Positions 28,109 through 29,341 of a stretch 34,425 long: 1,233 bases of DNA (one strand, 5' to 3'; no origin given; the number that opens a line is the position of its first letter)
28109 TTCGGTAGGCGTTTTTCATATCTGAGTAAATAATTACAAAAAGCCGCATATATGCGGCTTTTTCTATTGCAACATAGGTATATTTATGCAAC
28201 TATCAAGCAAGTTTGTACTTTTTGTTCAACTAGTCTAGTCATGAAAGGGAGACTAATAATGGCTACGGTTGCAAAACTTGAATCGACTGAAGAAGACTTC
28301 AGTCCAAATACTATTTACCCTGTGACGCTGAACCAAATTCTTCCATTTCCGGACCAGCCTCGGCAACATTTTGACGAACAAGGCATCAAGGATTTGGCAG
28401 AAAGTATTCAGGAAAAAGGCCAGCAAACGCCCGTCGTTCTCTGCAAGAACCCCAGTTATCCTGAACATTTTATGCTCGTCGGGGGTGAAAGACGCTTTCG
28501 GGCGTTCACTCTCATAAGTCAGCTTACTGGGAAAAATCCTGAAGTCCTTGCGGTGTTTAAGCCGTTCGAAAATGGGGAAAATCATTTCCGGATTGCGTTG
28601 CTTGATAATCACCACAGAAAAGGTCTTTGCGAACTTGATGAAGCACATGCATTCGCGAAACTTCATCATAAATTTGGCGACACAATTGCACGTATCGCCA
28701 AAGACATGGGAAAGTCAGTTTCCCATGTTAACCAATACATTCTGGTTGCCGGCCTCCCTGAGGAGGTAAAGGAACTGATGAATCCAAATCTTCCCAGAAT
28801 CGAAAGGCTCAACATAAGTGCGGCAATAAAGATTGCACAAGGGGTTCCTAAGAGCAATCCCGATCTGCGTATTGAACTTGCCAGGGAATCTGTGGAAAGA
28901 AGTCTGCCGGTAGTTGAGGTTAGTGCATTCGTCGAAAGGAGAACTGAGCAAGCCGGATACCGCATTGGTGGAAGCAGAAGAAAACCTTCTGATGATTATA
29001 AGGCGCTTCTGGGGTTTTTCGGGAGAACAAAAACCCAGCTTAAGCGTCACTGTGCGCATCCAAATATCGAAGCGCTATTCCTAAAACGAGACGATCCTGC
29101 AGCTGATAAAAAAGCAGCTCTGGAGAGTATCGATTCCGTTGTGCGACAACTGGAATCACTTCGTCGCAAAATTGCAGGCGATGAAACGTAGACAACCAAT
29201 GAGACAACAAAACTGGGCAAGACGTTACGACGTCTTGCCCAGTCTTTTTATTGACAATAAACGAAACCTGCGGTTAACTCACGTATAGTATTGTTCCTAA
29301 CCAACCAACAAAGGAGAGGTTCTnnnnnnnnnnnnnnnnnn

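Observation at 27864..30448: sRNA candidate, ParB-like, CtrA-like and SciP-like units form a compact 2.5-kb module that may be an insertion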

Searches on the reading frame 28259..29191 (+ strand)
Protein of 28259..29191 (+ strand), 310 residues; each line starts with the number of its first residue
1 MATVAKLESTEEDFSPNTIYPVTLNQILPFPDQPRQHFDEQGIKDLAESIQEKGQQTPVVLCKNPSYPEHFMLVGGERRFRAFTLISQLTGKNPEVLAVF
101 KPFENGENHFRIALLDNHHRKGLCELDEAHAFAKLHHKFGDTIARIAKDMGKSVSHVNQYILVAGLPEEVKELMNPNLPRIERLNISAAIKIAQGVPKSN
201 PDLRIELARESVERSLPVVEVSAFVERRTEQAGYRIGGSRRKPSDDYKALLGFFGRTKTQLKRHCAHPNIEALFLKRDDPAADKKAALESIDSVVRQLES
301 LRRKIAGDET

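Call 7: search_protein_families(library=pfam, proteins=[window:28259-29191:+], max_evalue=0.01)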
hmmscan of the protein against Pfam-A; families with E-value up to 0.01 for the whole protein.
window:28259-29191:+ (310 aa): 2 families
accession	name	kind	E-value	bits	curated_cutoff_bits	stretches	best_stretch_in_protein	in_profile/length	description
PF02195.25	ParB_N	-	9.6e-13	48.4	26.3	1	19-117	3-93/95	ParB N-terminal domain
PF17762.8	HTH_ParB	-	1.6e-06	28.6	22.6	1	125-176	5-56/102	ParB HTH domain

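Call 16: find_homologous_proteins(query=window:28259-29191:+)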
Query window:28259-29191:+ (310 aa): 2632 proteins with E <= 0.001 among 5801 candidates; the best 120 are listed.
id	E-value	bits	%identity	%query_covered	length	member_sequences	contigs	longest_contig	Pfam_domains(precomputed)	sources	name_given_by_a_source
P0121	2.5e-203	692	100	100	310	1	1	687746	PF17762.9,PF02195.27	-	-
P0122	1.4e-62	230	42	92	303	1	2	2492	PF17762.9,PF02195.27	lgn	-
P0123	5.4e-59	218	40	98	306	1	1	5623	PF17762.9,PF02195.27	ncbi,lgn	-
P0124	8.4e-59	218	42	91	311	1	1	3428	PF17762.9,PF02195.27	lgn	-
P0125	5.8e-48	182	36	92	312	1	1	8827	PF17762.9,PF02195.27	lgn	-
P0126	6.2e-25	106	31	53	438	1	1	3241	PF01381.29,PF17762.9,PF23552.3,PF02195.27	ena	-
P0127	5.1e-22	97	38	50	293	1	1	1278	PF01381.29,PF17762.9,PF08535.16,PF23552.3,PF02195.27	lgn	-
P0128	6.1e-22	97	39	51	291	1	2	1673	PF23433.2,PF17762.9,PF23552.3,PF02195.27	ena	-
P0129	6.8e-22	96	39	51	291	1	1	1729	PF23433.2,PF17762.9,PF23552.3,PF02195.27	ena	-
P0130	7.3e-22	96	39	51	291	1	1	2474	PF23433.2,PF17762.9,PF02195.27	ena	-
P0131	1.0e-21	96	39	51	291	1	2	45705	PF23433.2,PF17762.9,PF23552.3,PF02195.27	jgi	jgi:ParB family chromosome partitioning protein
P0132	1.5e-21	95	31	80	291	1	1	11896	PF23433.2,PF17762.9,PF23552.3,PF02195.27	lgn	-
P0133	1.9e-21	95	38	51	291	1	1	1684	PF23433.2,PF17762.9,PF23552.3,PF02195.27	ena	-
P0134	2.1e-21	95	38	51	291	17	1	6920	PF23433.2,PF17762.9,PF23552.3,PF02195.27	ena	-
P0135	2.4e-21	95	38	51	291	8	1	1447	PF23433.2,PF17762.9,PF23552.3,PF02195.27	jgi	-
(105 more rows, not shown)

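Call 33: search_protein_families(library=ncbifam, proteins=[window:28259-29191:+], max_evalue=0.01)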
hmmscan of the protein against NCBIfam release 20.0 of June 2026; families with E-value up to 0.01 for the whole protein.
window:28259-29191:+ (310 aa): 8 families
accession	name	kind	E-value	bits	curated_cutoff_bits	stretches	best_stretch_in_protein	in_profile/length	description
TIGR00180.1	parB_part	domain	3.5e-30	105.1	58.45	1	22-176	8-156/186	ParB/RepB/Spo0J family partition protein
TIGR04285.1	nucleoid_noc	exception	1.5e-26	93.3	315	1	20-175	3-149/255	nucleoid occlusion protein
TIGR03734.1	PRTRC_parB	hypoth_equivalog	9e-13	47.6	278.6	1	33-171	7-141/555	PRTRC system ParB family protein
TIGR03454.1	partition_RepB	equivalog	2.1e-09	37.2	201.5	1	35-171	80-209/325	plasmid partitioning protein RepB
TIGR03764.1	ICE_PFGI_1_parB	hypoth_equivalog_domain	1e-06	28.6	143.75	1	20-139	11-131/260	ParB family protein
NF010440.0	PRK13866.1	equivalog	2.2e-05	23.7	522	1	44-176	91-216/336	plasmid partitioning protein RepB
NF011550.0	PRK14981.1-1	equivalog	0.00071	20.3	159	1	149-210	40-98/118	RNA polymerase Rpb4 family protein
NF011552.0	PRK14981.1-4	equivalog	0.0035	17.6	156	1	145-212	34-98/117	DNA-directed RNA polymerase subunit F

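Call 34: search_protein_families(library=phrogs, proteins=[window:28259-29191:+], max_evalue=0.001)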
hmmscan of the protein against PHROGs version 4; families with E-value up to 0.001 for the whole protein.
window:28259-29191:+ (310 aa): 12 families
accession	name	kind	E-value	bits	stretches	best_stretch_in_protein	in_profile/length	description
phrog_4715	-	DNA, RNA and nucleotide metabolism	2.3e-21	76.8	1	8-194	136-330/630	ParB-like partition protein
phrog_3264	-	DNA, RNA and nucleotide metabolism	7.6e-19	69.5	1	25-182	55-205/337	ParB-like partition protein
phrog_1033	-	DNA, RNA and nucleotide metabolism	3.2e-17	64.3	1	32-179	47-186/334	ParB-like partition protein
phrog_6218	-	DNA, RNA and nucleotide metabolism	2.3e-10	41.2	1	24-172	10-150/506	ParB-like partition protein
phrog_18726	-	unknown function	5.5e-10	39.5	1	22-175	6-185/572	-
phrog_498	-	other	3.1e-06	27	1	8-111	24-119/633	DNA methyltransferase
phrog_620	-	DNA, RNA and nucleotide metabolism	1.1e-05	26.7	1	22-113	12-93/217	ParB-like partition protein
phrog_8071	-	DNA, RNA and nucleotide metabolism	1.1e-05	25.9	1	20-138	8-113/389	ParB-like partition protein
phrog_4272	-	unknown function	1.9e-05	24.3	1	35-169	422-555/764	-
phrog_15982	-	unknown function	9.7e-05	22.5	1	35-86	41-92/453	-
phrog_18056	-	DNA, RNA and nucleotide metabolism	0.00019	21.5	1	22-88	6-64/387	ParB-like partition nuclease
phrog_3951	-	unknown function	0.00055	20.5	1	36-87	37-87/301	-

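Call 61: predict_structure(alignment_id=A3)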
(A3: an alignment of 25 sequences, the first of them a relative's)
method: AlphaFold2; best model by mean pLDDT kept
length: 310 residues; sequences in the alignment: 25
mean_pLDDT: 83.3   pTM: 0.67
mean pLDDT of the five models: 83.3, 82.8, 81.8, 81.3, 80.6
residues with pLDDT >= 90: 166; 70-90: 82; 50-70: 30; < 50: 32
segments of 3 or more residues with pLDDT < 50: 1-10, 234-246, 260-268
pLDDT, mean of each block of 10 residues (from residue 1): 41 73 95 90 97 96 91 93 97 96 83 86 91 95 96 97 98 95 97 96 97 92 89 48 49 60 47 66 77 80 73
secondary structure, 60 per line:
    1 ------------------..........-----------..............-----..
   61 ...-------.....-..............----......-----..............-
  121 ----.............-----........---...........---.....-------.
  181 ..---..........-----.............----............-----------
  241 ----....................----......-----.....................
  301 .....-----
elements in order: E19-23 H40-53 E59-63 E71-75 H77-90 E95-100 H106-119 H125-137 H143-150 H154-164 H168-172 H186-195 H201-213 H218-229 H245-264 H269-274 H280-305

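Call 64: fold_search(model_id=the predicted structure, library=pdb)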
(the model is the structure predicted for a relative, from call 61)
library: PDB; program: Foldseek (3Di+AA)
matches with E <= 10: 359; with E <= 0.001: 41
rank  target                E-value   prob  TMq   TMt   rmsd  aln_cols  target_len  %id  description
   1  7nfu_A                1.2e-12  1.00  0.43  0.56   5.8       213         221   27  Crystal structure of C-terminally truncated Geobacillus thermoleovorans nucleoid occlusion protein Noc (released 2021-02-17)
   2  7bnk_B                1.3e-12  1.00  0.30  0.47  15.0       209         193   27  Crystal structure of ParB from Myxococcus xanthus bound to CDP and Monothiophosphate (released 2021-09-08)
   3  7bnk_A                1.5e-12  1.00  0.30  0.47  15.0       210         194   27  Crystal structure of ParB from Myxococcus xanthus bound to CDP and Monothiophosphate (released 2021-09-08)
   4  7ol9_B                1.9e-12  1.00  0.33  0.49  13.4       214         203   28  Crystal structure of C-terminally truncated Bacillus subtilis nucleoid occlusion protein (Noc) complexed to the Noc-bi (released 2022-03-09)
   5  7nfu_B                2.2e-12  1.00  0.42  0.56   6.1       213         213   27  Crystal structure of C-terminally truncated Geobacillus thermoleovorans nucleoid occlusion protein Noc (released 2021-02-17)
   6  7bnr_A                3.3e-12  1.00  0.30  0.47  15.1       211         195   26  Crystal structure of a ParB Q52A mutant from Myxococcus xanthus bound to CTPyS (released 2021-09-08)
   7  6sdk_B                7.3e-12  1.00  0.29  0.43  15.3       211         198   26  Crystal structure of bacterial ParB dimer bound to CDP (released 2019-10-23)
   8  7ng0                  9.8e-12  1.00  0.31  0.47  15.0       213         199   27  Crystal structure of N- and C-terminally truncated Geobacillus thermoleovorans nucleoid occlusion protein Noc (released 2021-02-17)
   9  7ol9_A                1.3e-11  1.00  0.31  0.46  11.9       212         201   28  Crystal structure of C-terminally truncated Bacillus subtilis nucleoid occlusion protein (Noc) complexed to the Noc-bi (released 2022-03-09)
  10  6sdk_A                1.4e-11  1.00  0.29  0.44  14.9       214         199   26  Crystal structure of bacterial ParB dimer bound to CDP (released 2019-10-23)
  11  6t1f_D                2.2e-11  1.00  0.42  0.61   5.5       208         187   27  Crystal structure of the C-terminally truncated chromosome-partitioning protein ParB from Caulobacter crescentus compl (released 2020-10-14)
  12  7o0n_A                2.2e-11  1.00  0.30  0.47  15.0       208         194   27  Crystal structure of a ParB E93A mutant from Myxococcus xanthus bound to CDP and monothiophosphate (released 2021-09-15)
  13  7bnr_B                5.3e-11  1.00  0.31  0.49  15.0       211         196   26  Crystal structure of a ParB Q52A mutant from Myxococcus xanthus bound to CTPyS (released 2021-09-08)
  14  6t1f_C                5.8e-11  1.00  0.33  0.51  12.7       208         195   29  Crystal structure of the C-terminally truncated chromosome-partitioning protein ParB from Caulobacter crescentus compl (released 2020-10-14)
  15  6t1f_B                7.9e-11  1.00  0.40  0.59   5.7       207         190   27  Crystal structure of the C-terminally truncated chromosome-partitioning protein ParB from Caulobacter crescentus compl (released 2020-10-14)
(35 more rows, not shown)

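Call 75: search_dna_similar(query=window:28259-29191:+, collection=plasmids, mode=protein, max_rows=8)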
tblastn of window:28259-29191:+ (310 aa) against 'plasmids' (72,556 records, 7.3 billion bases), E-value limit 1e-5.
Records with a match: 1275; places in all: 1307; records where one place covers at least 80% of the query: 5.
Best place of each record, by identity: <60% 1275.
By first word of the organism name: Pseudomonas 242; Acinetobacter 168; Ralstonia 106; Escherichia 73; Azospirillum 57; Neisseria 54; Sphingobium 52; uncultured 46; Leptospira 32; Burkholderia 31; and 138 more.
By predicted mobility (MOB-suite, as given by PLSDB): non-mobilizable 493; conjugative 454; mobilizable 328.
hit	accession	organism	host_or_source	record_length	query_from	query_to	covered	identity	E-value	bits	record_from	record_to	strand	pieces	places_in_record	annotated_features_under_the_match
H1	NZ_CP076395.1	Sphingopyxis indica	Single cell,HCH dumpsite soil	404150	1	253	82%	29.6%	2e-19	96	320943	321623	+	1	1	ParB/RepB/Spo0J family partition protein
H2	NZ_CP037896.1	Thermaerobacter sp. FW80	whole genome,food sludge compost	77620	17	238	72%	32.2%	2e-16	87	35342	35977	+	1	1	ParB/RepB/Spo0J family partition protein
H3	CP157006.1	Methylomonas sp. AM2-LC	-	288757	11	261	81%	27.9%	2e-11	72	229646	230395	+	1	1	record has no annotation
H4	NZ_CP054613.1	Paenibacillus cellulosilyticus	cell culture,soil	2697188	17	231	69%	32.6%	3e-19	96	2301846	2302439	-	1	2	none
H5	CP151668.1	Isosphaeraceae bacterium EP7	-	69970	22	275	82%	26.7%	1e-11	73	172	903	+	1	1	ParB/RepB/Spo0J family partition protein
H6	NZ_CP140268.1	Priestia megaterium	Single cell,ginseng rhizosphere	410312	19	271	82%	26.5%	2e-11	72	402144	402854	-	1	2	noc: nucleoid occlusion protein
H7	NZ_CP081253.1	Phaeobacter inhibens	-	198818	9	240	75%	28.9%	2e-16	87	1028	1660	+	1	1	ParB/RepB/Spo0J family partition protein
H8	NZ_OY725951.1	Bacteroides finegoldii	-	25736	17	261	79%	27.2%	2e-12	75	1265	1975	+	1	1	ParB/RepB/Spo0J family partition protein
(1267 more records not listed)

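Call 76: search_dna_similar(query=window:28259-29191:+, collection=phages, mode=protein, max_rows=8)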
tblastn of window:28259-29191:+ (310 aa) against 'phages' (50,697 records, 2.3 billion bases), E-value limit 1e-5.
Records with a match: 34; places in all: 37; records where one place covers at least 80% of the query: 0.
Best place of each record, by identity: <60% 34.
By first word of the organism name: Bacteriophage 15; Listeria 6; Staphylococcus 4; Aphanizomenon 2; Enterococcus 2; Acinetobacter 2; Planktothrix 1; Hydrogenophilus 1; Leptospira 1.
By host as written in the record: - 19; Listeria monocytogenes 6; Staphylococcus aureus 4; Aphanizomenon flos-aquae 1; Planktothrix agardhii 1; Enterococcus faecalis 1; Hydrogenophilus thermoluteolus 1; frog 1.
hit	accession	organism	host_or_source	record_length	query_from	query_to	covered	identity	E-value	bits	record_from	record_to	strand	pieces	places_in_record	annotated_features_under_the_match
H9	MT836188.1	Bacteriophage sp.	human fecal samples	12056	17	261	79%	28.0%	3e-15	82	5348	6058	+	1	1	record has no annotation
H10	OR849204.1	Listeria phage LM 4-14-1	Listeria monocytogenes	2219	13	233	71%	29.4%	9e-19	92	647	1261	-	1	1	record has no annotation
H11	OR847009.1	Listeria phage LM 4-11-1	Listeria monocytogenes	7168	13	233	71%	29.4%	1e-18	92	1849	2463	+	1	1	record has no annotation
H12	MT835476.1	Bacteriophage sp.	human fecal samples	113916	19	256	77%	26.5%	2e-7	58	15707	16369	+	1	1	record has no annotation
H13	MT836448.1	Bacteriophage sp.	human fecal samples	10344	24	226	65%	30.0%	9e-12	71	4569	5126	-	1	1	record has no annotation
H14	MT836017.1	Bacteriophage sp.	human fecal samples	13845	1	228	74%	26.3%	2e-9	64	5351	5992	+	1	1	record has no annotation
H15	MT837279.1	Bacteriophage sp.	human fecal samples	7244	17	221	66%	28.8%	9e-15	81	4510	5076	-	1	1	record has no annotation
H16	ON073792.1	Aphanizomenon phage Yong-DA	Aphanizomenon flos-aquae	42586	25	218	63%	29.9%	9e-13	74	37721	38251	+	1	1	ParB family protein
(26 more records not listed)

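Call 77: search_protein_families(library=padloc, proteins=[window:28259-29191:+], max_evalue=0.001)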
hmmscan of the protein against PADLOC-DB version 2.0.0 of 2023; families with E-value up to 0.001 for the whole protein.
window:28259-29191:+ (310 aa): 0 families
